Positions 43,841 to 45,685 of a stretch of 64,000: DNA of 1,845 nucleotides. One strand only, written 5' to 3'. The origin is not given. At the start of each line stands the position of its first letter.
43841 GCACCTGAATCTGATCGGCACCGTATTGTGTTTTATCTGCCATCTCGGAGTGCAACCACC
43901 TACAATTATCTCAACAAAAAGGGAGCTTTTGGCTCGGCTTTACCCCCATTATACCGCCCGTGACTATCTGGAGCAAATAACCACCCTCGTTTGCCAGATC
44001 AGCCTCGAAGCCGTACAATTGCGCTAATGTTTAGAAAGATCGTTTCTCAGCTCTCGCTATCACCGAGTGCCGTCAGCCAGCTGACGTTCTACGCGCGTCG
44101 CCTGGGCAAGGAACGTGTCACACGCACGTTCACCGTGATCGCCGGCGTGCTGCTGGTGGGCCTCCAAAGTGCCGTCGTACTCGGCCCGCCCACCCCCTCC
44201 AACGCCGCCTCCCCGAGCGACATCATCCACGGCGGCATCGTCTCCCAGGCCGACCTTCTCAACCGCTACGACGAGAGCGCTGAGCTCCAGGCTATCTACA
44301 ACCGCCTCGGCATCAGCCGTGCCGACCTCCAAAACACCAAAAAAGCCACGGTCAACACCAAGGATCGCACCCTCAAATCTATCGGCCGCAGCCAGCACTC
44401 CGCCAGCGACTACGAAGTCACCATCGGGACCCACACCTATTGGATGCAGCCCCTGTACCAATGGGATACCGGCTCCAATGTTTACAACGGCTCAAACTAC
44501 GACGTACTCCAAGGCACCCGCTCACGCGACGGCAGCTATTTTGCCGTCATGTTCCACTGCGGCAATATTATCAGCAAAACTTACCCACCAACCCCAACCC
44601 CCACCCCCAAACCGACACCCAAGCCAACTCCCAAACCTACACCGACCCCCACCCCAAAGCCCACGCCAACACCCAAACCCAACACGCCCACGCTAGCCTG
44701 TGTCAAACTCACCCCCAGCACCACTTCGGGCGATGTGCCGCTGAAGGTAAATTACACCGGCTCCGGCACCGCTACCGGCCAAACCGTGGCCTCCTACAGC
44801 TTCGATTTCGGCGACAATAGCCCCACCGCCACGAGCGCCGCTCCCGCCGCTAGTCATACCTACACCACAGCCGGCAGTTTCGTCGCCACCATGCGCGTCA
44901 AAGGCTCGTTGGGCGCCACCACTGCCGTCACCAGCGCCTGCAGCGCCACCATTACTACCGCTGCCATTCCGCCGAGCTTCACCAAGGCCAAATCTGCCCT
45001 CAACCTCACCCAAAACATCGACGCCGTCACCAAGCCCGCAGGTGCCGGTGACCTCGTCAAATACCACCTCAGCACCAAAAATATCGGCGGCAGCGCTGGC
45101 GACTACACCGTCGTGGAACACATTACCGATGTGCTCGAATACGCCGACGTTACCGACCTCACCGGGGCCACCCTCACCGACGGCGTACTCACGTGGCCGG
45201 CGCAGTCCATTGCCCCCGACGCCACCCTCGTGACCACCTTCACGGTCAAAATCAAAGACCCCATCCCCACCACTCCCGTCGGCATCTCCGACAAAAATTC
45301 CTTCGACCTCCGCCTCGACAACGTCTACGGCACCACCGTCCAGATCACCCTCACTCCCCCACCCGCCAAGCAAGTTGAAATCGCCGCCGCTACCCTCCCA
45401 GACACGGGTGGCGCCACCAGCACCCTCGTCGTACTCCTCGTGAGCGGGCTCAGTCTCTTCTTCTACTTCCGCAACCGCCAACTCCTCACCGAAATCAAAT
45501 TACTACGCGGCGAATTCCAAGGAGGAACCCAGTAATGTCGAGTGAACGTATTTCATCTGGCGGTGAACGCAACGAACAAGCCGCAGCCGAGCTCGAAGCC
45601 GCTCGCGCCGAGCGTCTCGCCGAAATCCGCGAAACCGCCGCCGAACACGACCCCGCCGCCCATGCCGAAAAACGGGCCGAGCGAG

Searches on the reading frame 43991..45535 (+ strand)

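Call 63: search_protein_families(library=pfam, proteins=[window:43991-45535:+], max_evalue=0.001)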
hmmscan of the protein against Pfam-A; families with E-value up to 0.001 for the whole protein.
window:43991-45535:+ (514 aa): 2 families
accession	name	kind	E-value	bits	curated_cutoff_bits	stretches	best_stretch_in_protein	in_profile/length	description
PF18911.6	PKD_4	-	1.4e-09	38.3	27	1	248-315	15-79/85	PKD domain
PF00801.26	PKD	-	3.5e-09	37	23.5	1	263-315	26-77/80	PKD domain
